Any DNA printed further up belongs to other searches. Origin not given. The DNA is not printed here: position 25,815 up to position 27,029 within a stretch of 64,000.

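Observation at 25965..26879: Translationally coupled TrxR-like flavoprotein appears unable to bind NADPH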

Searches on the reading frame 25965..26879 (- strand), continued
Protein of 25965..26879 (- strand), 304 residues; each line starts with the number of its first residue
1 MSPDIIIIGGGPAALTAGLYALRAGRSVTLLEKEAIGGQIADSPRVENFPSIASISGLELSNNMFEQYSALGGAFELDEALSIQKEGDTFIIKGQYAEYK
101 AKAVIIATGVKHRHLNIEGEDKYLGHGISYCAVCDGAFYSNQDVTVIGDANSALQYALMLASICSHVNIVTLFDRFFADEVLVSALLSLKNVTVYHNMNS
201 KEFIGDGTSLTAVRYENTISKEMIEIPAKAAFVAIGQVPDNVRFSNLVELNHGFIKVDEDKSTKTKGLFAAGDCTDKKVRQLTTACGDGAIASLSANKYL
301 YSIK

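Call 28: search_solved_structures(query=L043:7001-7894:+, max_evalue=1e-20, show_alignments=2)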
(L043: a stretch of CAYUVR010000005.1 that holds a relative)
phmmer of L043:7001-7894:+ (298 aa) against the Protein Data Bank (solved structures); distinct sequences matched with E-value up to 1e-20: 50.
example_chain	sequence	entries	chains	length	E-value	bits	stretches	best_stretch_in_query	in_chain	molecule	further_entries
7jyp_A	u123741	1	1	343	2e-71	243.8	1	1-294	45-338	Thioredoxin reductase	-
2q7v_A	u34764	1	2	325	1.5e-62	214.6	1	1-292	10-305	Thioredoxin reductase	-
5uwy_A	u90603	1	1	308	2.4e-61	210.7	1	1-297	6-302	Thioredoxin reductase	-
7aaw_A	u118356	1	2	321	3.4e-61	210.2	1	1-298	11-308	Thioredoxin reductase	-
5mh4_A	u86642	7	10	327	6.3e-61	209.3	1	1-297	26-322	Thioredoxin reductase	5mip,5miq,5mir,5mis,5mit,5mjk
5uth_A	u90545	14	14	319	1.6e-60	208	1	1-294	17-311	Thioredoxin reductase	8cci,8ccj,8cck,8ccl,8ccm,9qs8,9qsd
4gcm_A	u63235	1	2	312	7.3e-60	205.8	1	1-298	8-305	Thioredoxin reductase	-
9xub_A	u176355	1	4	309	2e-58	201.1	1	1-295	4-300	Thioredoxin reductase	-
2a87_A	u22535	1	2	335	2.7e-58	200.7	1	1-295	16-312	Thioredoxin reductase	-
4zn0_A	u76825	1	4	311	4e-58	200.1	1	1-298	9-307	Thioredoxin reductase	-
6bwt_A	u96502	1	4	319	1.7e-55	191.5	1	2-297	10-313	Thioredoxin reductase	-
2q0k_A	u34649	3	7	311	4.7e-54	186.8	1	1-297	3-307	Thioredoxin reductase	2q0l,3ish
3cty_A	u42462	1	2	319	1.5e-53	185.1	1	1-294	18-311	Thioredoxin reductase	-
4jnq_A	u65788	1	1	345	2.8e-52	180.9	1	2-295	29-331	Thioredoxin reductase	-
5u63_A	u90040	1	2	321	2.9e-51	177.6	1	2-297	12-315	Thioredoxin reductase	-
5j60_A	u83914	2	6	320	4.1e-38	134.5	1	1-294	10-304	Thioredoxin reductase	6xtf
6gna_A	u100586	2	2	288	1.3e-29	106.6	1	1-295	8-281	Thioredoxin reductase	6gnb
6gnc_A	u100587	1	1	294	9.6e-27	97.2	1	1-298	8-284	Thioredoxin reductase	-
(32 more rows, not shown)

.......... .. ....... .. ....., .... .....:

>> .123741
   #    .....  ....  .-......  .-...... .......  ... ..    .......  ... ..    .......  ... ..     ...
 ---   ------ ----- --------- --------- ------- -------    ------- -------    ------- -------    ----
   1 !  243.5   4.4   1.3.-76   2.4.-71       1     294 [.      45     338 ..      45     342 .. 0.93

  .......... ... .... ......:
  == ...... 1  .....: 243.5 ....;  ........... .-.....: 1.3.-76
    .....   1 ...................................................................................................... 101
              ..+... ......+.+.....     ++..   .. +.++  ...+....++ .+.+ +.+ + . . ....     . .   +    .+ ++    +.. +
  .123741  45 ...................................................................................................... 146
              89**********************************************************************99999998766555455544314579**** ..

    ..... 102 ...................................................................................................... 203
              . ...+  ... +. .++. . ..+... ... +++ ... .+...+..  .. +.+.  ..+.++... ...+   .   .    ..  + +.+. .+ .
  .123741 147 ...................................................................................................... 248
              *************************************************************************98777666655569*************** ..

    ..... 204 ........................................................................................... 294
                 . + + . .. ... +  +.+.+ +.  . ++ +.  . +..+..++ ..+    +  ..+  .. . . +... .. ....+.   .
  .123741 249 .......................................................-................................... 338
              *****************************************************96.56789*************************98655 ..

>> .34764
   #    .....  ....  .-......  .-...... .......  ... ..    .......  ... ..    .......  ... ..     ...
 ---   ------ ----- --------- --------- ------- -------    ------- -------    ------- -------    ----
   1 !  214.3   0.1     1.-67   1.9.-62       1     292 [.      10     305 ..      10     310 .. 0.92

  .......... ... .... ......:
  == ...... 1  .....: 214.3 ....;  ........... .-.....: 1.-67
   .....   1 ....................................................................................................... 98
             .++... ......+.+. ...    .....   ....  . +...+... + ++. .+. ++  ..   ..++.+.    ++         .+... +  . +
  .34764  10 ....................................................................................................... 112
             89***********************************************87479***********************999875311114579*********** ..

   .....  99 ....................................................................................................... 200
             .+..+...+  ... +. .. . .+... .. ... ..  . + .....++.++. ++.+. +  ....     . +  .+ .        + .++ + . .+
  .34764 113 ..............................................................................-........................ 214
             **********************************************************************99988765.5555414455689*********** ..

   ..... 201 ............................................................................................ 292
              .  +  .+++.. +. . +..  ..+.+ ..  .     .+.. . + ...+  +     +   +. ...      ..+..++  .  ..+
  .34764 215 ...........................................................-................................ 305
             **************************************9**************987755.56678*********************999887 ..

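Call 47: find_encoding_contigs(protein=window:25965-26879:-, flank=10000, max_places=4)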
Protein window:25965-26879:- (304 aa): 23 contigs read that carry it; 4 places shown.
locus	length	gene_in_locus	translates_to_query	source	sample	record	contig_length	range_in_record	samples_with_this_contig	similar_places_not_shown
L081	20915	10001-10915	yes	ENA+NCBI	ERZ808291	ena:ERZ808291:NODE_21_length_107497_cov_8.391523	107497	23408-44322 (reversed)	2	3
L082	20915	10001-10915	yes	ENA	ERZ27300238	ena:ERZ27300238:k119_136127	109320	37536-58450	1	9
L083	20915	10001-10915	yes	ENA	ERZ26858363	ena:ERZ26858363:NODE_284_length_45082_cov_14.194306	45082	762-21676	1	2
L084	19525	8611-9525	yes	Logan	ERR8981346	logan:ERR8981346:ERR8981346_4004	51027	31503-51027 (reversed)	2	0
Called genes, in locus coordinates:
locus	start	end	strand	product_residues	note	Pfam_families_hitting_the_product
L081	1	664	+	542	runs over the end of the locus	PF00501:AMP-binding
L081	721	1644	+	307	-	PF00291:PALP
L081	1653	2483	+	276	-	PF25087:GMPPB_C (faint), PF00132:Hexapep (weak)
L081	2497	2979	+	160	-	PF08433:KTI12, PF13671:AAA_33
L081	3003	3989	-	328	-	PF04138:GtrA_DPMS_TM (weak)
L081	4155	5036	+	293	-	PF14397:ATPgrasp_ST (weak), PF02655:ATP-grasp_3, PF08443:RimK, PF02955:GSH-S_ATP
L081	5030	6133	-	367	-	PF13350:Y_phosphatase3, PF22784:PTP-SAK (faint), PF22785:Tc-R-P (faint), PF00293:NUDIX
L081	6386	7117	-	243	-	PF01741:MscL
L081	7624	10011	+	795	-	PF03477:ATP-cone, PF13597:NRDD, PF00462:Glutaredoxin (weak)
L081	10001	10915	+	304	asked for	PF00070:Pyr_redox (faint), PF00890:FAD_binding_2 (faint), PF01266:DAO (faint), PF03486:HI0933_like (faint), PF07992:Pyr_redox_2, PF12831:FAD_oxidored (weak), PF13738:Pyr_redox_3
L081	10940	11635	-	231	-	PF04055:Radical_SAM, PF13353:Fer4_12 (weak)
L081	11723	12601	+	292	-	PF01116:F_bP_aldolase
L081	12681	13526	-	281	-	PF13350:Y_phosphatase3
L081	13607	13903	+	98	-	PF02583:Trns_repr_metal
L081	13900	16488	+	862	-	PF00403:HMA, PF00122:E1-E2_ATPase, PF00702:Hydrolase, PF00403:HMA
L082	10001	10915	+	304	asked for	PF00070:Pyr_redox (faint), PF00890:FAD_binding_2 (faint), PF01266:DAO (faint), PF03486:HI0933_like (faint), PF07992:Pyr_redox_2, PF12831:FAD_oxidored (weak), PF13738:Pyr_redox_3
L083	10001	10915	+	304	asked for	PF00070:Pyr_redox (faint), PF00890:FAD_binding_2 (faint), PF01266:DAO (faint), PF03486:HI0933_like (faint), PF07992:Pyr_redox_2, PF12831:FAD_oxidored (weak), PF13738:Pyr_redox_3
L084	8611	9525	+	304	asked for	PF00070:Pyr_redox (faint), PF00890:FAD_binding_2 (faint), PF01266:DAO (faint), PF03486:HI0933_like (faint), PF07992:Pyr_redox_2, PF12831:FAD_oxidored (weak), PF13738:Pyr_redox_3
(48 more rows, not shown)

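Call 54: predict_structure(alignment_id=A1)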
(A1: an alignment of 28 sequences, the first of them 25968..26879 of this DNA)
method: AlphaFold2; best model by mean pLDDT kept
length: 304 residues; sequences in the alignment: 28
mean_pLDDT: 90.3   pTM: 0.75
mean pLDDT of the five models: 90.3, 89.7, 86.4, 84.3, 83.2
residues with pLDDT >= 90: 206; 70-90: 81; 50-70: 17; < 50: 0
segments of 3 or more residues with pLDDT < 50: none
pLDDT, mean of each block of 10 residues (from residue 1): 91 95 97 78 62 74 92 94 95 97 92 87 87 78 94 89 95 90 93 97 94 97 96 86 95 94 98 86 88 97 85
secondary structure, 60 per line:
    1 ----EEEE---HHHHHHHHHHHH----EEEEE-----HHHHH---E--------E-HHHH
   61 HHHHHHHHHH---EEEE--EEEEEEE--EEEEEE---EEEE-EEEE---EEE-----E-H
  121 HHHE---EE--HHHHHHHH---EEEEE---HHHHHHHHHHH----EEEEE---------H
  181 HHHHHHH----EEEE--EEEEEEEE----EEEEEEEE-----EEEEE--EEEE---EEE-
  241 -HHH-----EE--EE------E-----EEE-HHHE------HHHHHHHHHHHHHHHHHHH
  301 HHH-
elements in order: E5-8 H12-23 E28-32 H38-42 H57-70 E74-77 E80-86 E89-94 E98-101 E103-106 E110-112 H120-123 H132-139 E143-147 H151-161 E166-170 H180-187 E192-195 E198-205 E210-217 E223-227 E230-233 E237-239 E268-270 H282-303

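Call 58: fold_search(model_id=the predicted structure, library=pdb)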
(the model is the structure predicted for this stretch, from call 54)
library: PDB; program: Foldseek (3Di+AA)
matches with E <= 10: 1990; with E <= 0.001: 1163
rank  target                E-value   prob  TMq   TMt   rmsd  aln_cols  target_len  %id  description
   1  7aaw_B                3.5e-37  1.00  0.90  0.88   2.5       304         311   35  Thioredoxin Reductase from Bacillus cereus (released 2021-09-15)
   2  4gcm_B                2.0e-36  1.00  0.92  0.90   2.2       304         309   35  Crystal structure of a thioredoxine reductase (trxB) from Staphylococcus aureus subsp. aureus Mu50 at 1.80 A resolutio (released 2012-08-29)
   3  7jyp                  2.2e-36  1.00  0.90  0.90   2.2       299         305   37  Structure of thioredoxin reductase from the thermophilic eubacterium Thermosipho africanus TCF52B (released 2021-10-06)
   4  7aaw_A                2.2e-36  1.00  0.90  0.87   2.4       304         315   35  Thioredoxin Reductase from Bacillus cereus (released 2021-09-15)
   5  4gcm_A                2.5e-36  1.00  0.91  0.90   2.4       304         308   35  Crystal structure of a thioredoxine reductase (trxB) from Staphylococcus aureus subsp. aureus Mu50 at 1.80 A resolutio (released 2012-08-29)
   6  5mjk_A                2.8e-36  1.00  0.85  0.85   3.0       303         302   35  Crystal Structure of Lactococcus lactis Thioredoxin Reductase (FO conformation) (released 2017-04-12)
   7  5mh4                  3.9e-36  1.00  0.74  0.75   5.0       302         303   36  Crystal Structure of Lactococcus lactis Thioredoxin Reductase (FR conformation) (released 2017-04-12)
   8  1fl2                  9.7e-36  1.00  0.89  0.87   2.6       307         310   35  CATALYTIC CORE COMPONENT OF THE ALKYLHYDROPEROXIDE REDUCTASE AHPF FROM E.COLI (released 2001-03-21)
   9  5uwy                  1.8e-35  1.00  0.89  0.88   2.5       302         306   36  The crystal structure of thioredoxin reductase from Streptococcus pyogenes MGAS5005 (released 2017-03-15)
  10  2q7v_B                2.3e-35  1.00  0.89  0.88   2.5       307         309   36  Crystal Structure of Deinococcus Radiodurans Thioredoxin Reductase (released 2008-07-08)
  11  4xvg                  2.6e-35  1.00  0.90  0.54   2.4       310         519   34  Crystal structure of Alkylhydroperoxide Reductase Subunit AhpF from Escherichia coli (released 2016-02-24)
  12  4o5q                  4.1e-35  1.00  0.89  0.54   2.6       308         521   35  Crystal Structure of the Alkylhydroperoxide Reductase AhpF from Escherichia coli (released 2014-11-05)
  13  2q7v_A                5.4e-35  1.00  0.88  0.86   2.6       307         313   36  Crystal Structure of Deinococcus Radiodurans Thioredoxin Reductase (released 2008-07-08)
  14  3f8p_D                5.7e-35  1.00  0.90  0.88   2.2       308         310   33  Structure of Sulfolobus solfataricus TrxR-B3 (released 2009-01-13)
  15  3f8p_C                7.6e-35  1.00  0.91  0.90   1.9       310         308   33  Structure of Sulfolobus solfataricus TrxR-B3 (released 2009-01-13)
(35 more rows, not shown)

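Call 60: find_related_loci(query=A1, collection=viral_contigs, flank=6000)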
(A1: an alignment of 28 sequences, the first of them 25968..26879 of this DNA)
Query A1 (304 aa) in viral_contigs; peptide patterns used: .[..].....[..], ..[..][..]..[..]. (x = any residue, [..] = any of these).
20 stretches matched a pattern, but none encodes a relative of the query by tblastn (E <= 1e-3).

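Call 67: search_protein_representatives(alignment_id=A1)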
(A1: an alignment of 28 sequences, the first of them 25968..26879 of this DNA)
Query: 28 sequences, 304 profile positions. Proteins with E-value up to 0.001 (for the whole library): 41554; up to 1e-10: 19424; up to 1e-30: 5434. The best 150 are listed.
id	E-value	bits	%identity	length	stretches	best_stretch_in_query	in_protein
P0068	6.7e-155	530.9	-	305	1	1-302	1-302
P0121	3.5e-126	436.6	-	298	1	3-301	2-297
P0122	3.8e-122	423.4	-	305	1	3-302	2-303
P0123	1.4e-115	401.8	-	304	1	3-301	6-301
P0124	2.7e-111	387.7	-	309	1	3-301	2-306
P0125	2.5e-101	355.0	-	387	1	3-301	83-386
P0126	4.4e-101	354.2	-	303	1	3-302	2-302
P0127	6.2e-101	353.7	-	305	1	3-300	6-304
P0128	2.1e-97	342.1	-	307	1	1-302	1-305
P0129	5.0e-97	340.9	-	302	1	3-300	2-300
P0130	7.5e-97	340.3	-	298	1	3-299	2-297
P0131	1.6e-96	339.2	-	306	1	3-300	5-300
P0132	1.6e-96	339.2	-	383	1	3-303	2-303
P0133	1.5e-95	336.0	-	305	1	3-300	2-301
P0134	1.8e-95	335.7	-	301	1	3-301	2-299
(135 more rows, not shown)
